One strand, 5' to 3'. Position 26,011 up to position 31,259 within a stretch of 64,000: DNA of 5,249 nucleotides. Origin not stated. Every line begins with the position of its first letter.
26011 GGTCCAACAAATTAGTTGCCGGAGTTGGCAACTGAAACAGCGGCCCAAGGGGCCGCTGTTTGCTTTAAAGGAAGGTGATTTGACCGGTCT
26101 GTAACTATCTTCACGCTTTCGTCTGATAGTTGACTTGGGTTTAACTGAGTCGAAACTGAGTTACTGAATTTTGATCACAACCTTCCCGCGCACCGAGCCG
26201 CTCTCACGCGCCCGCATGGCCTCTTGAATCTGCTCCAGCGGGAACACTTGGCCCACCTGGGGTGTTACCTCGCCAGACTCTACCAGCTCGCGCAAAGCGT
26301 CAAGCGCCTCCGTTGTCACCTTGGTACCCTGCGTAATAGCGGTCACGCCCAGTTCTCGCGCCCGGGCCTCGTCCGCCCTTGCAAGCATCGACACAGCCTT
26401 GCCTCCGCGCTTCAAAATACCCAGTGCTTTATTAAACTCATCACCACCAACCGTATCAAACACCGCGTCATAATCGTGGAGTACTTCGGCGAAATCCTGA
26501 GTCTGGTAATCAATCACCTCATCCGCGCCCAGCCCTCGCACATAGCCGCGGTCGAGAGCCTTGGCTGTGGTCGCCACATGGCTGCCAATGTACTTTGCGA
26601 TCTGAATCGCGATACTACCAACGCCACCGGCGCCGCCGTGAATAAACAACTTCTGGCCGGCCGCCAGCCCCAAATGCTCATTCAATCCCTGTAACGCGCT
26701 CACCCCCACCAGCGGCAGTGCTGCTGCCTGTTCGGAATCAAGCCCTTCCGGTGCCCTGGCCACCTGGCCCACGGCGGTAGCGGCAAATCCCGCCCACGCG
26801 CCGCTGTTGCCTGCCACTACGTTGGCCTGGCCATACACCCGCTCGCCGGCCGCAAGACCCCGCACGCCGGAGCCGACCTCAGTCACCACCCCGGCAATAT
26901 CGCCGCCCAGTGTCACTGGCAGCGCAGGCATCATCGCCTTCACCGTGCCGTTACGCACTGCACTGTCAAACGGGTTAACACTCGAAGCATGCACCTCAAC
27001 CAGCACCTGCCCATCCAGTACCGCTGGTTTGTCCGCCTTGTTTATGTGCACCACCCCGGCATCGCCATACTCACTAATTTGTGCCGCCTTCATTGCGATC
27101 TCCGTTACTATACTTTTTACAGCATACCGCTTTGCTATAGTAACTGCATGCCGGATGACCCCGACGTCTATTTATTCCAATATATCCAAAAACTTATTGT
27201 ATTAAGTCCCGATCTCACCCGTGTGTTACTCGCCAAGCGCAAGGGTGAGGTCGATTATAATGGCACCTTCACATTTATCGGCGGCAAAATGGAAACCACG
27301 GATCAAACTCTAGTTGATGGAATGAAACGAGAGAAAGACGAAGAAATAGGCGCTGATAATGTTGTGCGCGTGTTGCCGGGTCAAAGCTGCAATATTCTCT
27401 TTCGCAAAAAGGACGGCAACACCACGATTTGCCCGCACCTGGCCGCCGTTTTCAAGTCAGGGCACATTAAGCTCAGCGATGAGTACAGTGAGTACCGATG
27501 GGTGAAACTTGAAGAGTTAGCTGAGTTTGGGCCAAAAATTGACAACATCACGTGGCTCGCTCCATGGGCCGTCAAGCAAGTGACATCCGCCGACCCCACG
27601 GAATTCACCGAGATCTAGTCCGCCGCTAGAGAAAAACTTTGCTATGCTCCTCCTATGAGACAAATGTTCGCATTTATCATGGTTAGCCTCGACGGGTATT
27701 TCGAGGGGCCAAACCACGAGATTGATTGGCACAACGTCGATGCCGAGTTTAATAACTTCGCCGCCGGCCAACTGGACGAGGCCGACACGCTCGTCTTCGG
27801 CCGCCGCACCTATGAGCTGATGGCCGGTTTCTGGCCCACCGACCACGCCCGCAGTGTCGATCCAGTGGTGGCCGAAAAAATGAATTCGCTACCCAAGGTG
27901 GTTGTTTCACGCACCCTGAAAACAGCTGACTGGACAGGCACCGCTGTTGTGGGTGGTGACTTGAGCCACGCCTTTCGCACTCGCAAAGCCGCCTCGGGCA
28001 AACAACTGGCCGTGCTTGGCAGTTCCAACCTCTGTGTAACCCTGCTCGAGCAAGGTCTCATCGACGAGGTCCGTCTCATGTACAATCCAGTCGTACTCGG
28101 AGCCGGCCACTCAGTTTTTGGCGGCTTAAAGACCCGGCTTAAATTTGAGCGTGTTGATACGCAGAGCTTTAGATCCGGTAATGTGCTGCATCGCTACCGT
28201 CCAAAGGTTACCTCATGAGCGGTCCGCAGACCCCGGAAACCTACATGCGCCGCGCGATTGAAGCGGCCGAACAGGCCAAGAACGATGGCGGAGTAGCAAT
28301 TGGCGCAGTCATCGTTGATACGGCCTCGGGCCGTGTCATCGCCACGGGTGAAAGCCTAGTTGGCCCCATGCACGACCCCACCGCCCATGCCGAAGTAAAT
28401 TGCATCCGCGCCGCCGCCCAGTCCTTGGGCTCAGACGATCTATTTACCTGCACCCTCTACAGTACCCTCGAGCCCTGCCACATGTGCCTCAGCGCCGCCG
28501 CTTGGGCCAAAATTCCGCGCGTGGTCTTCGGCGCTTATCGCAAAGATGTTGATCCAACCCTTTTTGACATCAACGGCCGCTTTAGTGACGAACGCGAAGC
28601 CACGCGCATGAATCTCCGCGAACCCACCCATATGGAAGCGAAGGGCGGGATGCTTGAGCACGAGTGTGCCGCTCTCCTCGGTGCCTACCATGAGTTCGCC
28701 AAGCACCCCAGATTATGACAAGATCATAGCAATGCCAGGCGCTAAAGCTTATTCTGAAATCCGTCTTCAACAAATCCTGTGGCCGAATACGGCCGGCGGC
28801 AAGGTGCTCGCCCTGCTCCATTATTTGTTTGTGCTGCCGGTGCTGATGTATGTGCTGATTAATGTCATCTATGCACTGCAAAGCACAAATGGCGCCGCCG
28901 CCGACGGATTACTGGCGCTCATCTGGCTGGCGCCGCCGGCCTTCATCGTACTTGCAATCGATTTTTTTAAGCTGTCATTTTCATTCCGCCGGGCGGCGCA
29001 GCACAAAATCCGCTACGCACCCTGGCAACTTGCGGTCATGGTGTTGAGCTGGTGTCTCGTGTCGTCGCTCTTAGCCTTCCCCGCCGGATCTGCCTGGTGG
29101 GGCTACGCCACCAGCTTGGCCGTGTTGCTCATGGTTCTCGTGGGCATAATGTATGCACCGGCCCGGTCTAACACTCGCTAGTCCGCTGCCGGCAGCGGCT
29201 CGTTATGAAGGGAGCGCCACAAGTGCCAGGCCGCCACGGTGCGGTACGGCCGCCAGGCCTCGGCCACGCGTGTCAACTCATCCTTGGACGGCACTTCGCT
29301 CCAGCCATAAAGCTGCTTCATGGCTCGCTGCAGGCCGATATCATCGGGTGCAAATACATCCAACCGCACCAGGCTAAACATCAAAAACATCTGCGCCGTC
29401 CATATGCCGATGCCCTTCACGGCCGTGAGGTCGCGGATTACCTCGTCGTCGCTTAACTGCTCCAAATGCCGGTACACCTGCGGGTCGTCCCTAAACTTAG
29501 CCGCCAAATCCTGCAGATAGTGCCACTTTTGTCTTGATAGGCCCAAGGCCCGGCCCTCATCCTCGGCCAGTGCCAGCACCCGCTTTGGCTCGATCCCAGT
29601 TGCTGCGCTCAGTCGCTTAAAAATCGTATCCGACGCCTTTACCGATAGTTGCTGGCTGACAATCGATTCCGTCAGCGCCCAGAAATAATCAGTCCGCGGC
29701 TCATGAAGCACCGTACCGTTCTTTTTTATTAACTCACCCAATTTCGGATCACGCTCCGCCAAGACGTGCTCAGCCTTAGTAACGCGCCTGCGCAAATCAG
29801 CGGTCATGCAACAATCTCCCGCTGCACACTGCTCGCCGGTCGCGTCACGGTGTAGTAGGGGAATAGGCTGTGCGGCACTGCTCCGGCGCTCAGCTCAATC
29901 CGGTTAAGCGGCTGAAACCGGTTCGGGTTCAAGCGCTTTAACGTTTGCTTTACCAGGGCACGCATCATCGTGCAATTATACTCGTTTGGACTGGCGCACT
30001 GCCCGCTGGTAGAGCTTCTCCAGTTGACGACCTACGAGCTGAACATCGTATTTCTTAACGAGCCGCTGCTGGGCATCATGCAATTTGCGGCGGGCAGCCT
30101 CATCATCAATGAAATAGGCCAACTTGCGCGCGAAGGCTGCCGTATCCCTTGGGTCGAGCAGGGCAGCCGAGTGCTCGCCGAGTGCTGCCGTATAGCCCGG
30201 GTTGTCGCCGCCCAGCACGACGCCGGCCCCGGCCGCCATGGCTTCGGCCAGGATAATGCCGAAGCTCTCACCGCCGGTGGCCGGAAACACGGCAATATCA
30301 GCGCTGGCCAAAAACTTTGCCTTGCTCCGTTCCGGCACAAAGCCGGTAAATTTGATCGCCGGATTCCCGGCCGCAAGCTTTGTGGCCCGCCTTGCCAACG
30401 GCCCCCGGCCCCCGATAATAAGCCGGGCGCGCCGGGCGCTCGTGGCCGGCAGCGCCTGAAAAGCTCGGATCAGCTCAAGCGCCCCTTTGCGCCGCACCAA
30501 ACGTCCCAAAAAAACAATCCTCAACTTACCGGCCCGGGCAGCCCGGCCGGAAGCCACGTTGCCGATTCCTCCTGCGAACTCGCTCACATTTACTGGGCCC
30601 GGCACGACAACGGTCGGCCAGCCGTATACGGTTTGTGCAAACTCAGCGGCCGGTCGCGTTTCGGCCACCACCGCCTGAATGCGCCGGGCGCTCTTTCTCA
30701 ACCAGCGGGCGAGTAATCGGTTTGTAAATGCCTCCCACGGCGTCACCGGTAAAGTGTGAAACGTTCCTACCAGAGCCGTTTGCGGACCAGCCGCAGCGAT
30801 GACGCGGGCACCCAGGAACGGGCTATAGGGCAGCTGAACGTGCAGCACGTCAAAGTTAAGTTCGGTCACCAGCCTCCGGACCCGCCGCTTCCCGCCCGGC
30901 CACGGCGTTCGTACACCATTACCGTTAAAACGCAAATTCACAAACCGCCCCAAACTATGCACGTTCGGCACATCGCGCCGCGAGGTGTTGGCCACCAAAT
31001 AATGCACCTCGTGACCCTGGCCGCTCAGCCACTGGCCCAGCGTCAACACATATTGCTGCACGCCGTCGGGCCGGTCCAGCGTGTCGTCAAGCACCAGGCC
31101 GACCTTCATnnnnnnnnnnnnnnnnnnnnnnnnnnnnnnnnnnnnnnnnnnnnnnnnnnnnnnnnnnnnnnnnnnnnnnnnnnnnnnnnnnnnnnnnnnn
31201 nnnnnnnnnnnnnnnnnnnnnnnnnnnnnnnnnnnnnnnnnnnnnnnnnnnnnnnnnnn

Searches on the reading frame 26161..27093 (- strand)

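Call 27: search_protein_families(library=pfam, proteins=[window:26161-27093:-], max_evalue=0.0001)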
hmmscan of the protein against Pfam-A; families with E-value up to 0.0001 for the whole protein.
window:26161-27093:- (310 aa): 3 families
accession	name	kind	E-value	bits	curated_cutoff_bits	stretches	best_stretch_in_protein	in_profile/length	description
PF13602.12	ADH_zinc_N_2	-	1.2e-27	97.9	27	1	188-307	1-134/134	Zinc-binding dehydrogenase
PF08240.17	ADH_N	-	1.1e-14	55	23.5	1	27-108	2-96/104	Alcohol dehydrogenase GroES-like domain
PF00107.32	ADH_zinc_N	-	1.2e-13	51.6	31.8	1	157-235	1-87/129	Zinc-binding dehydrogenase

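Call 64: search_protein_families(library=ncbifam, proteins=[window:26161-27093:-], max_evalue=0.00001)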
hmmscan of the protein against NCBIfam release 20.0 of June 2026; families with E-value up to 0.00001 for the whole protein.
window:26161-27093:- (310 aa): 16 families
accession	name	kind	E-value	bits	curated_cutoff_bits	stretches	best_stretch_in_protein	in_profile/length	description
TIGR02824.1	quinone_pig3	subfamily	1.3e-49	168.9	296.8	1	1-250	1-249/325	putative NAD(P)H quinone oxidoreductase, PIG3 family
TIGR02817.1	adh_fam_1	subfamily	1.2e-30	107.1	284.05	1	20-199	22-204/336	zinc-binding alcohol dehydrogenase family protein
NF008024.0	PRK10754.1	subfamily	1.2e-27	96.9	348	1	4-261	5-263/327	NADPH:quinone reductase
NF010344.0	PRK13771.1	subfamily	1.1e-26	93.6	349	1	98-309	116-333/334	putative alcohol dehydrogenase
NF041183.1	Pks2_ls1_myc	equivalog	8.8e-25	85.8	2400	1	5-234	1410-1640/2086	sulfolipid-1 biosynthesis phthioceranic/hydroxyphthioceranic acid synthase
TIGR02823.1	oxido_YhdH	subfamily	3.5e-22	78.7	297.25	1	4-236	3-241/324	acrylyl-CoA reductase family protein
NF041172.1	AcrlCoa_red_Thmprot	equivalog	1.4e-21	76.8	500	1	98-308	116-333/334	acryloyl-CoA reductase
TIGR01751.1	crot-CoA-red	equivalog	1.1e-18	67.2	378.55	1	95-209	137-254/398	crotonyl-CoA carboxylase/reductase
NF047908.1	AldhRedAhr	equivalog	1.8e-15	56.7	470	1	92-308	114-334/335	NADPH-dependent aldehyde reductase Ahr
NF006940.0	PRK09422.1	equivalog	5.4e-15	55.2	344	1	110-309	127-335/338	alcohol dehydrogenase AdhP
NF051456.1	acrylyl_AcuI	equivalog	1.9e-13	49.9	440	1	6-310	6-325/325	acrylyl-CoA reductase (NADPH)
NF003808.0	PRK05396.1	equivalog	4.2e-13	48.9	380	1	97-308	118-339/341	L-threonine 3-dehydrogenase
NF058644.1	CurcmRedCuraProt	equivalog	3.4e-11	42.8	440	1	16-229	19-232/336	NADPH-dependent curcumin/dihydrocurcumin reductase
TIGR00692.1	tdh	equivalog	1.5e-10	40.6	458.35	0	16-96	12-93/340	L-threonine 3-dehydrogenase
TIGR02825.1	B4_12hDH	equivalog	2.3e-09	37.1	579.85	1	125-233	120-235/327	leukotriene B4 12-hydroxydehydrogenase/15-oxo-prostaglandin 13-reductase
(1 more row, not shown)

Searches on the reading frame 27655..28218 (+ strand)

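Call 27: search_protein_families(library=pfam, proteins=[window:27655-28218:+], max_evalue=0.0001)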
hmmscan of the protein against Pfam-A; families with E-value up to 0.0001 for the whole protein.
window:27655-28218:+ (187 aa): 1 family
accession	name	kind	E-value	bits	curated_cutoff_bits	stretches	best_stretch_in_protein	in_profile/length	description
PF01872.23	RibD_C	-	2.9e-24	86.4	24.1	1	6-177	5-196/197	RibD C-terminal domain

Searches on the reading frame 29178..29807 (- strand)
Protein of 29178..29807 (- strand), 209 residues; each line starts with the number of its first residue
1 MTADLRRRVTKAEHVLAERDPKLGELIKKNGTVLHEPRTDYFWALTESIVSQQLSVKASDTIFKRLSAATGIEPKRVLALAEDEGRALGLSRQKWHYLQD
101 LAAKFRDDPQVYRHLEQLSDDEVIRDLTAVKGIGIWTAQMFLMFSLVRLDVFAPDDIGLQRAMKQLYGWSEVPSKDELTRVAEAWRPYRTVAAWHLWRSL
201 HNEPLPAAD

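Call 27: search_protein_families(library=pfam, proteins=[window:29178-29807:-], max_evalue=0.0001)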
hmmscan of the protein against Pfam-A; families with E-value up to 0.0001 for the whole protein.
window:29178-29807:- (209 aa): 1 family
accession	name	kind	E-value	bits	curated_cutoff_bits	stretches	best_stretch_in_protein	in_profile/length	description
PF00730.31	HhH-GPD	-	1.2e-16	61.4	26.2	1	48-187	3-108/108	HhH-GPD superfamily base excision DNA repair protein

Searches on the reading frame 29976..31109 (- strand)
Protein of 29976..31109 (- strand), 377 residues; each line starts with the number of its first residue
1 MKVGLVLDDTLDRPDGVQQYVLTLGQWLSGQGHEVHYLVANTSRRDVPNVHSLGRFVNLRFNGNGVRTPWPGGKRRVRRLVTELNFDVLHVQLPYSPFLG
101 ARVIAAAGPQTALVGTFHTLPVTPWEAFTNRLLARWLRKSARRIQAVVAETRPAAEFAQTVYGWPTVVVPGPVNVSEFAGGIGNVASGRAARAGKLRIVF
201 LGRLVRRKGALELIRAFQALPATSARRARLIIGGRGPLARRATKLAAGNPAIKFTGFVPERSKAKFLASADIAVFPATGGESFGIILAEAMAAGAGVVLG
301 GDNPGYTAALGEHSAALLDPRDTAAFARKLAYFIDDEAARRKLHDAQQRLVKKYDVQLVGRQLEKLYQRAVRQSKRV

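Call 27: search_protein_families(library=pfam, proteins=[window:29976-31109:-], max_evalue=0.0001)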
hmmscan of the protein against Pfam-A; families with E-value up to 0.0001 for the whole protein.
window:29976-31109:- (377 aa): 5 families
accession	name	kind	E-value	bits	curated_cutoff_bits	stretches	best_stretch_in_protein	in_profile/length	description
PF00534.26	Glycos_transf_1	-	1.9e-25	89.8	26.4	1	193-346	13-168/172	Glycosyl transferases group 1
PF13692.12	Glyco_trans_1_4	-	3.2e-23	83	27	1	197-336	3-142/142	Glycosyl transferases group 1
PF13439.12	Glyco_transf_4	-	8.9e-23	81.6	28.5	1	15-176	2-169/170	Glycosyltransferase Family 4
PF13579.12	Glyco_trans_4_4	-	1.6e-14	55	29.7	1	16-170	2-156/158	Glycosyl transferase 4-like domain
PF13524.12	Glyco_trans_1_2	-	2.7e-06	27.8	25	1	228-357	15-136/144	Glycosyl transferase-like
